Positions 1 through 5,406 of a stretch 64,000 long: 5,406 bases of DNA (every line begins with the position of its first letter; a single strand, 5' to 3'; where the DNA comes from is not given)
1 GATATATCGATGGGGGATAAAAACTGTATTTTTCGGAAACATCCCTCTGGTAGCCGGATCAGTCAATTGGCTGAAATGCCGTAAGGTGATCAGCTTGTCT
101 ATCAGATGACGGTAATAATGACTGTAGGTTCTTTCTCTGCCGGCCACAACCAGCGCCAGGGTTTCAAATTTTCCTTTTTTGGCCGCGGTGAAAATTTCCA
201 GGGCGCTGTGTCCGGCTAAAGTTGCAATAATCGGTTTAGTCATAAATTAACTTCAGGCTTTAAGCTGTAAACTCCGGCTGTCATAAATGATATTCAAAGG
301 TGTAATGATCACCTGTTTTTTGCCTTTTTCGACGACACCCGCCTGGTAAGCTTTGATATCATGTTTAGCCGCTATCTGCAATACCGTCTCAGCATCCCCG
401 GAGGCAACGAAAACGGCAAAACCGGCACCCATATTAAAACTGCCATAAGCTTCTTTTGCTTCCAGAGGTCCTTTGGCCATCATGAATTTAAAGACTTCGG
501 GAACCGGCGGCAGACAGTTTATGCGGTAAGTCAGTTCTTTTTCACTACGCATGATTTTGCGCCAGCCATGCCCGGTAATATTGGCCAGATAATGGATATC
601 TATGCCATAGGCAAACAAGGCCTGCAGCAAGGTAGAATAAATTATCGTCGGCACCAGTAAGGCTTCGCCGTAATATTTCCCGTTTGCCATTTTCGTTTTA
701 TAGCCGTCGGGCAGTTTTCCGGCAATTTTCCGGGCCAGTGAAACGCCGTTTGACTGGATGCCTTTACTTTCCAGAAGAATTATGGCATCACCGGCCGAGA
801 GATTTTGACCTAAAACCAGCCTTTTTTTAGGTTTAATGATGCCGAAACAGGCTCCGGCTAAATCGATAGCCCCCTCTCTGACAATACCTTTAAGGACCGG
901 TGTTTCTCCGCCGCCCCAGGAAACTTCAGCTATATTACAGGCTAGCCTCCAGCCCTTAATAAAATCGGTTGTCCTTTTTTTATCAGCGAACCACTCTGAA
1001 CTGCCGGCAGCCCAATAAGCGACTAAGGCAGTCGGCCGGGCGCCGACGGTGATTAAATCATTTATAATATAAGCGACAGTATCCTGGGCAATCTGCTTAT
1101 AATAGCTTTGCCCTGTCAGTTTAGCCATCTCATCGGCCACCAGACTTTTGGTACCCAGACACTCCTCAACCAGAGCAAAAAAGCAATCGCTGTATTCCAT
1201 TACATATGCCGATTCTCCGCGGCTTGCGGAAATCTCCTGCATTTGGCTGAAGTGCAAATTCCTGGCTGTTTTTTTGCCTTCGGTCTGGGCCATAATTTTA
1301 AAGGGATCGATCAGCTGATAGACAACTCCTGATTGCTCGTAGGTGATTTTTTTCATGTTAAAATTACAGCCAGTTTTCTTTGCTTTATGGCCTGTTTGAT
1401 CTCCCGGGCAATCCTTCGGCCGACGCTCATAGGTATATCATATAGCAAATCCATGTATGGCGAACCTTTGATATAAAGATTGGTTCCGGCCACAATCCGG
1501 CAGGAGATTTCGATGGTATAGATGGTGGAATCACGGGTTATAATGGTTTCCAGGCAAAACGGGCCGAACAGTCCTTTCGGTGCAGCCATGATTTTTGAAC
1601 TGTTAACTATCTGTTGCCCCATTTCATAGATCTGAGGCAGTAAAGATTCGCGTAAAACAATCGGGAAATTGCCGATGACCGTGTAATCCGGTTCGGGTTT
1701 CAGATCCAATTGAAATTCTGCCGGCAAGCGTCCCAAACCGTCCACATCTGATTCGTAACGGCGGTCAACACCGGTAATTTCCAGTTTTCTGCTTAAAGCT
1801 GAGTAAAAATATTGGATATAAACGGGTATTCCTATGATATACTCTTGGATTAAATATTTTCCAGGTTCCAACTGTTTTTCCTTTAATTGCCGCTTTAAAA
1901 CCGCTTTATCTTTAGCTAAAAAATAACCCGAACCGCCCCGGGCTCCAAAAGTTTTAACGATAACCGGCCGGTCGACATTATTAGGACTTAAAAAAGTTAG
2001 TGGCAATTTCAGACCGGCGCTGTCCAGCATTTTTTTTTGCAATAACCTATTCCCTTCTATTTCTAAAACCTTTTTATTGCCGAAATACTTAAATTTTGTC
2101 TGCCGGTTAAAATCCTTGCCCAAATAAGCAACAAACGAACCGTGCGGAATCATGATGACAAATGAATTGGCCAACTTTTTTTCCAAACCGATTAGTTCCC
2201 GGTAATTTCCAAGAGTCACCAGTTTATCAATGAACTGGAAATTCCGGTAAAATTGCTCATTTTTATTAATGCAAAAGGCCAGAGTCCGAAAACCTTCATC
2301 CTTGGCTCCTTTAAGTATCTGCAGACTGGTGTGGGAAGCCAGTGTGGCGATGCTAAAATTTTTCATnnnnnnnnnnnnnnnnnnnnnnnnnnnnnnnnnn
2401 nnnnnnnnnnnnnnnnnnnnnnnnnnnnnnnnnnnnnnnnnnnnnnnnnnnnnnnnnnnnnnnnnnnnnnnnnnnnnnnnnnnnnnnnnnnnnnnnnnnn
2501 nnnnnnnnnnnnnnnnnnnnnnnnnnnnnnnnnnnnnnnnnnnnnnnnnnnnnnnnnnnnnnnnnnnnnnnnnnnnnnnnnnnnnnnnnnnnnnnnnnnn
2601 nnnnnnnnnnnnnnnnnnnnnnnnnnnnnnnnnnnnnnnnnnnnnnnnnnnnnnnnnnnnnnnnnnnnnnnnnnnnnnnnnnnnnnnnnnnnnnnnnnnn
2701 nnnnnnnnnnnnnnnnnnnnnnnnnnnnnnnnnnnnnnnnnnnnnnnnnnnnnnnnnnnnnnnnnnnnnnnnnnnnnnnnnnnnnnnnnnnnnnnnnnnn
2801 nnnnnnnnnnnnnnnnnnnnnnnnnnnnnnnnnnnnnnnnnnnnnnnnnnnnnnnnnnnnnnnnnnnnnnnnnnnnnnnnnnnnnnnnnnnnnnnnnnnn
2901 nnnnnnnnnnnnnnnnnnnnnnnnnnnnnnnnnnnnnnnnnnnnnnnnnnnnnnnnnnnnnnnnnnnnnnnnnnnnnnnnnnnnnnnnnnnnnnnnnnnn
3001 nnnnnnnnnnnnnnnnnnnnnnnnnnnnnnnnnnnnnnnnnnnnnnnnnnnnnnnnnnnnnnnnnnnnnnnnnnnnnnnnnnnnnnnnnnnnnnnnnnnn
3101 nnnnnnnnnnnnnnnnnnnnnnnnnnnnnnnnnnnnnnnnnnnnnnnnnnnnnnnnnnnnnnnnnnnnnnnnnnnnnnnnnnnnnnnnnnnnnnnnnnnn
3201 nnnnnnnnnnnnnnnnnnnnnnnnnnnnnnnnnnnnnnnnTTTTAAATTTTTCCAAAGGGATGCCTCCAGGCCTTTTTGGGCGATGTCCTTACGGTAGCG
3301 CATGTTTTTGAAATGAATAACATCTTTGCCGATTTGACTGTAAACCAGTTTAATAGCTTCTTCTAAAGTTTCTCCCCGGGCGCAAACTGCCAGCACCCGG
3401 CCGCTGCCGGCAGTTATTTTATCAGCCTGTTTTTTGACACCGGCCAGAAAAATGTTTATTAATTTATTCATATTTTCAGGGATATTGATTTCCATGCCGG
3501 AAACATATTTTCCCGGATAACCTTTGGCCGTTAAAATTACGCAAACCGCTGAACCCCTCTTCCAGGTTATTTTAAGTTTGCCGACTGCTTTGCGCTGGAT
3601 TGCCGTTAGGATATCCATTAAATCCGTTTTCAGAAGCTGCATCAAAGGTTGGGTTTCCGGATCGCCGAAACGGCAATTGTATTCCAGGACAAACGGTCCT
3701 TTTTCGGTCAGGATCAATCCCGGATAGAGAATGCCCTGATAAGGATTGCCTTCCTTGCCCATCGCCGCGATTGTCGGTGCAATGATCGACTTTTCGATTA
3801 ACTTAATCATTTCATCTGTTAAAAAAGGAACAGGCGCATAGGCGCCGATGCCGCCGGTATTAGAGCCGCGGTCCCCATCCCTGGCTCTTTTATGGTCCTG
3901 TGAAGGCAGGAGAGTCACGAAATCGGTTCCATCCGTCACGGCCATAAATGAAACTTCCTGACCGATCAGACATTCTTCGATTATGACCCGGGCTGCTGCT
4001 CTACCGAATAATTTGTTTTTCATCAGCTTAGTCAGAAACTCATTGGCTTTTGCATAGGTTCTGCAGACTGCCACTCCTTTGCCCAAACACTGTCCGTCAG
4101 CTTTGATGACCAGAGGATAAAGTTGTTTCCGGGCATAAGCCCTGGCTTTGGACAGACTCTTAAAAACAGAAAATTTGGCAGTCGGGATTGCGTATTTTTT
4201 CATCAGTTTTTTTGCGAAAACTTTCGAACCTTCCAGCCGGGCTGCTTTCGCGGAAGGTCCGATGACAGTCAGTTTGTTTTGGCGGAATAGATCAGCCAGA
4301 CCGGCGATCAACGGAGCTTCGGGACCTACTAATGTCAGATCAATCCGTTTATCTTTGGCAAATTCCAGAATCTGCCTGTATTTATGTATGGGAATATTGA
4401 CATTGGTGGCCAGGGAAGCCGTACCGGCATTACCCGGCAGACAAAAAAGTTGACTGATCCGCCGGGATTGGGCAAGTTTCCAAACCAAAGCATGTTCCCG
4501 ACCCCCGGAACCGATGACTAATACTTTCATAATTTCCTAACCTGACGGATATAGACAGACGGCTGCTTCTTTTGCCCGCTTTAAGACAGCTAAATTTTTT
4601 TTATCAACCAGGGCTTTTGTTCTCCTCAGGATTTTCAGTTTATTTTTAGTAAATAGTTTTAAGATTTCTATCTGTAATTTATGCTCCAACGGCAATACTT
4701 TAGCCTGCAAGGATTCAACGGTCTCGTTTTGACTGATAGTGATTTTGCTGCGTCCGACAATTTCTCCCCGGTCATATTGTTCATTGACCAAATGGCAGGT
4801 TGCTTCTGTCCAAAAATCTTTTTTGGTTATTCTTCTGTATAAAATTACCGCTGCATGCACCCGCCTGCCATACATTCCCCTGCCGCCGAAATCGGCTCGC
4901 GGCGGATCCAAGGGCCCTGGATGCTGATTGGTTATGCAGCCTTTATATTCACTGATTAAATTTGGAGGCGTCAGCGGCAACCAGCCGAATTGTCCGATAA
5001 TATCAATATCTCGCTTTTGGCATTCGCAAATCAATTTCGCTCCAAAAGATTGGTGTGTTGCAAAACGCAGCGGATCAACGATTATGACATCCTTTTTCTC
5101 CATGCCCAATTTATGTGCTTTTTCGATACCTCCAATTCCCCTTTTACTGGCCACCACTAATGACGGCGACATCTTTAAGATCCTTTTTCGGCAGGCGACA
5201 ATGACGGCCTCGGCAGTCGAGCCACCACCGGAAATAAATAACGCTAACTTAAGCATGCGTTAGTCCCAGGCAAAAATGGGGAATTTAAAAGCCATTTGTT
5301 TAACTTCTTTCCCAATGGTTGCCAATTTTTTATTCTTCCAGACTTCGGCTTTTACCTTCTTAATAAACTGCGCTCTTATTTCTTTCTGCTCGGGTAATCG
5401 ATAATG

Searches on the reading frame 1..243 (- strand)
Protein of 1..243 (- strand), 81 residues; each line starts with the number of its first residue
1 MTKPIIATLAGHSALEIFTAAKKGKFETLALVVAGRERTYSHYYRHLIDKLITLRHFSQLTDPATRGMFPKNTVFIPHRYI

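Call 6: search_protein_families(library=ncbifam, proteins=[window:1-243:-], max_evalue=0.1)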
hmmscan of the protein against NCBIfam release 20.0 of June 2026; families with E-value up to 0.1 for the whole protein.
window:1-243:- (81 aa): 6 families
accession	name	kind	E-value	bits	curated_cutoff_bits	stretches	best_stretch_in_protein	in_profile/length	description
NF009781.0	PRK13278.1-6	subfamily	3.1e-09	36.2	603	1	5-79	20-93/356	formate--phosphoribosylaminoimidazolecarboxamide ligase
NF009783.0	PRK13278.2-4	equivalog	9.1e-08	31.4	590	1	6-78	19-90/356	formate--phosphoribosylaminoimidazolecarboxamide ligase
NF009780.0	PRK13278.1-5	equivalog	2.6e-06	26.7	556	1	6-78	21-92/361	formate--phosphoribosylaminoimidazolecarboxamide ligase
NF009778.0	PRK13278.1-1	equivalog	5.5e-06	25.6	570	1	2-78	18-90/356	formate--phosphoribosylaminoimidazolecarboxamide ligase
NF009779.0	PRK13278.1-3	equivalog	0.00032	19.9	580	1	6-52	5-50/333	formate--phosphoribosylaminoimidazolecarboxamide ligase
NF009782.0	PRK13278.2-1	equivalog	0.00087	18.7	482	1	5-59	2-54/310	formate--phosphoribosylaminoimidazolecarboxamide ligase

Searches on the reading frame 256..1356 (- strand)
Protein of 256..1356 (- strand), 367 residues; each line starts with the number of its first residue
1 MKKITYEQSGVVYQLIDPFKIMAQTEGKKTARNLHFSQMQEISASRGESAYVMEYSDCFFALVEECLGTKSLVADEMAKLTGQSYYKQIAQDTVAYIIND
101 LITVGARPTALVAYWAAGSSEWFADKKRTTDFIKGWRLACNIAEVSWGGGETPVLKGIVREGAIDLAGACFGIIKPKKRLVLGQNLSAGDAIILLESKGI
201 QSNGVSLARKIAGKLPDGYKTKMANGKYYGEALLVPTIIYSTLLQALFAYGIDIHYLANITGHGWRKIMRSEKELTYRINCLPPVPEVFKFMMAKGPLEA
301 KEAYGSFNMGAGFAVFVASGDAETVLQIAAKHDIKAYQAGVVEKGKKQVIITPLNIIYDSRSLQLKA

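Call 4: search_protein_families(library=pfam, proteins=[window:256-1356:-], max_evalue=1)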
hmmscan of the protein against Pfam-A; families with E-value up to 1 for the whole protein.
window:256-1356:- (367 aa): 2 families
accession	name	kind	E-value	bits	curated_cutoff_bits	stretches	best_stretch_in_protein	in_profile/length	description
PF02769.27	AIRS_C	-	1.4e-16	61.5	23.1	1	188-350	2-153/156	AIR synthase related protein, C-terminal domain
PF00586.29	AIRS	-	7e-12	46.2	24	1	49-174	3-112/112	AIR synthase related protein, N-terminal domain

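Call 6: search_protein_families(library=ncbifam, proteins=[window:256-1356:-], max_evalue=0.1)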
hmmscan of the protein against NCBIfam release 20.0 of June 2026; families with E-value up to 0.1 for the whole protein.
window:256-1356:- (367 aa): 5 families
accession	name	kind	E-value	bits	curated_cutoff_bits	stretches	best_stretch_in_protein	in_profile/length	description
TIGR00878.1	purM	equivalog_domain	1.8e-55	188.5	236.35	1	4-344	1-331/332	phosphoribosylformylglycinamidine cyclo-ligase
TIGR01379.1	thiL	equivalog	0.00098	18.2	184.15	1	87-218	58-172/320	thiamine-phosphate kinase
TIGR04049.1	AIR_rel_sll0787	hypoth_equivalog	0.0026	16.9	321.3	1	98-195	84-167/318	sll0787 family AIR synthase-like protein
NF002290.1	PRK01213.1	equivalog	0.037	12.2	648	0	96-198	96-195/723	phosphoribosylformylglycinamidine synthase subunit PurL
NF004351.0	PRK05731.1-4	equivalog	0.1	11.7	324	0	86-217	71-192/321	thiamine-phosphate kinase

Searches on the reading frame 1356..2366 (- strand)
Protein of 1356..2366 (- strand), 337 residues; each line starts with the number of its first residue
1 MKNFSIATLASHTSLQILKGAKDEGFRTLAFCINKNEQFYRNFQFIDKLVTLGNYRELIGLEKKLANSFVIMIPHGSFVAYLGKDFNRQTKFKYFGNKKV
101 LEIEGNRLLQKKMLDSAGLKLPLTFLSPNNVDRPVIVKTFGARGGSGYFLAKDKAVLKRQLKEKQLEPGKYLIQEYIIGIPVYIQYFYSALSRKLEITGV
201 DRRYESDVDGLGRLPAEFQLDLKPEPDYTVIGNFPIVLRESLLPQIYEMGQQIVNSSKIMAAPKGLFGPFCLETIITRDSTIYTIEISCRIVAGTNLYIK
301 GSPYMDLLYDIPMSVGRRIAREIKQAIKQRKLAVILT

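Call 4: search_protein_families(library=pfam, proteins=[window:1356-2366:-], max_evalue=1)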
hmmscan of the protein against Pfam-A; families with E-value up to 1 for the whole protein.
window:1356-2366:- (337 aa): 5 families
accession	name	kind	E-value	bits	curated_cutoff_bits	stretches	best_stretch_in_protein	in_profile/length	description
PF06973.17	DUF1297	-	2.4e-67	226.6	23.8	1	169-337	21-188/188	Domain of unknown function (DUF1297)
PF06849.18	DUF1246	-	1.6e-36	125.4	25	1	6-124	1-121/122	Protein of unknown function (DUF1246)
PF02655.19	ATP-grasp_3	-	6.5e-05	23.5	23.2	1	107-185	4-77/160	ATP-grasp domain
PF08443.16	RimK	-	0.033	14.2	21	1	130-177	38-82/188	RimK-like ATP-grasp domain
PF08412.15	Ion_trans_N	-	0.18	11.9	27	1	91-110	13-32/44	Ion transport protein N-terminal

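Call 6: search_protein_families(library=ncbifam, proteins=[window:1356-2366:-], max_evalue=0.1)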
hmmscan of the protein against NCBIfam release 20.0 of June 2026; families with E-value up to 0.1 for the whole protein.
window:1356-2366:- (337 aa): 10 families
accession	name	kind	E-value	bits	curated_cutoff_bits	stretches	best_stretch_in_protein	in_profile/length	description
NF009783.0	PRK13278.2-4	equivalog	5.6e-108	361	590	1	2-336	15-355/356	formate--phosphoribosylaminoimidazolecarboxamide ligase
NF009778.0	PRK13278.1-1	equivalog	3e-106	355.4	570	1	5-337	21-356/356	formate--phosphoribosylaminoimidazolecarboxamide ligase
NF009779.0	PRK13278.1-3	equivalog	2.3e-105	352.4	580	1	4-337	3-333/333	formate--phosphoribosylaminoimidazolecarboxamide ligase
NF009780.0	PRK13278.1-5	equivalog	1.8e-97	326.6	556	1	3-337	18-361/361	formate--phosphoribosylaminoimidazolecarboxamide ligase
NF009781.0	PRK13278.1-6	subfamily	1.8e-89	300.1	603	1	2-336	17-355/356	formate--phosphoribosylaminoimidazolecarboxamide ligase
NF009782.0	PRK13278.2-1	equivalog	1.2e-56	192.3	482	1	6-335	3-308/310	formate--phosphoribosylaminoimidazolecarboxamide ligase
NF009403.0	PRK12767.1-2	equivalog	0.0032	16.7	286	0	253-300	256-303/342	carbamoyl phosphate synthase-like protein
TIGR00768.1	rimK_fam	subfamily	0.0097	15.3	143.4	1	129-177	119-170/276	RimK family alpha-L-glutamate ligase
TIGR04443.1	F420_CofF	equivalog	0.018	14.1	300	1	121-177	118-172/283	coenzyme gamma-F420-2:alpha-L-glutamate ligase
NF009402.0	PRK12767.1-1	equivalog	0.04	12.7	218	0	85-177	94-193/329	carbamoyl phosphate synthase-like protein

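Call 29: search_solved_structures(query=window:1356-2366:-, max_evalue=0.001)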
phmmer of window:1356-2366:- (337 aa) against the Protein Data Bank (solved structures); distinct sequences matched with E-value up to 0.001: 3.
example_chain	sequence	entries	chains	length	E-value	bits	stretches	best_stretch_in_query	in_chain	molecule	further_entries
2r84_A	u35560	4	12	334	1.6e-91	310.3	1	5-337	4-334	PurP protein PF1517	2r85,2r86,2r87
2r7k_A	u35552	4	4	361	4.3e-82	279.3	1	4-329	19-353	5-formaminoimidazole-4-carboxamide-1-(beta)-D-ribofuranosyl 5'-monophosphate synthetase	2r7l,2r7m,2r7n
2pbz_A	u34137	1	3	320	3.3e-51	177.8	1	5-336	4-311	Hypothetical protein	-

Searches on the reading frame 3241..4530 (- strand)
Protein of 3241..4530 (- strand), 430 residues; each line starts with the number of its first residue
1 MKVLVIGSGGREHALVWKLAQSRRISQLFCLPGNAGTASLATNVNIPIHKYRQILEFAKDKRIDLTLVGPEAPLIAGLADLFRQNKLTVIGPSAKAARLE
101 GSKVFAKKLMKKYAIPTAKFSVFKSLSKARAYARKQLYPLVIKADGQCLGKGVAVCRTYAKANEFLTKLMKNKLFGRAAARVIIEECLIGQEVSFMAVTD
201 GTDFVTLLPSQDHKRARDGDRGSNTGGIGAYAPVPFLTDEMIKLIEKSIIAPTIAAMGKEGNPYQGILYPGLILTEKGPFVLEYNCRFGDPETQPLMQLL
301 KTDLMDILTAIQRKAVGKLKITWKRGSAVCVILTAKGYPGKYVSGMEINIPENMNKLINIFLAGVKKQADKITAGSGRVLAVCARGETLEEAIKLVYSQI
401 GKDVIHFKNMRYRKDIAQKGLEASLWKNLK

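Call 4: search_protein_families(library=pfam, proteins=[window:3241-4530:-], max_evalue=1)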
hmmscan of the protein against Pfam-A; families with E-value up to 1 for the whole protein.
window:3241-4530:- (430 aa): 10 families
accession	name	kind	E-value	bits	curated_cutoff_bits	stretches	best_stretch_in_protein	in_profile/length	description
PF01071.24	GARS_A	-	1e-72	244.5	27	1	101-293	1-194/194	Phosphoribosylglycinamide synthetase, ATP-grasp (A) domain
PF02844.21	GARS_N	-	1.1e-38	132.4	29.5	1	1-100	1-100/100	Phosphoribosylglycinamide synthetase, N domain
PF02843.22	GARS_C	-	2.9e-24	85.7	34.8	1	328-419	1-92/92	Phosphoribosylglycinamide synthetase, C domain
PF02786.22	CPSase_L_D2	-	9e-08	32.3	19.8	1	103-251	2-147/211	Carbamoyl-phosphate synthase L chain, ATP binding domain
PF02222.28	ATP-grasp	-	2.6e-06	27.7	27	1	109-214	2-103/179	ATP-grasp domain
PF02655.19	ATP-grasp_3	-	0.00083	19.9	23.2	1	106-289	8-158/160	ATP-grasp domain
PF08442.15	ATP-grasp_2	-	0.00097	19.2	29.5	1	106-200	7-114/202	ATP-grasp domain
PF13549.11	ATP-grasp_5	-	0.0078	16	27.6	1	104-145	13-54/221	ATP-grasp domain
PF08443.16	RimK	-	0.023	14.7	21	1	103-172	4-74/188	RimK-like ATP-grasp domain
PF21325.3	SHPRH_helical-1st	-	0.2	12.3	27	1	27-63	23-59/95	E3 ubiquitin-protein ligase SHPRH, first helical domain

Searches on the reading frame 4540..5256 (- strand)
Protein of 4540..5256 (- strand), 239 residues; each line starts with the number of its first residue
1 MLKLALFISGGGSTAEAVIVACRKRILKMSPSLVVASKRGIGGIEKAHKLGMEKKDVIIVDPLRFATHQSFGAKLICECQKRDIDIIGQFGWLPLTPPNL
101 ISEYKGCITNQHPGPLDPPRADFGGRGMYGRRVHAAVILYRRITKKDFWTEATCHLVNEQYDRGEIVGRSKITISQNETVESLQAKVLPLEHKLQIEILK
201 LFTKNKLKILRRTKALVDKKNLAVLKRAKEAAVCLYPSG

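Call 82: search_protein_families(library=ncbifam, proteins=[window:4540-5256:-], max_evalue=0.001)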
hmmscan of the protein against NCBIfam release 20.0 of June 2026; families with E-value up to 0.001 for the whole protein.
window:4540-5256:- (239 aa): 1 family
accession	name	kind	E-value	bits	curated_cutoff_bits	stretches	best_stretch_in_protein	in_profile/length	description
TIGR00639.1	PurN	equivalog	5e-24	84.9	150.1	1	3-208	2-190/192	phosphoribosylglycinamide formyltransferase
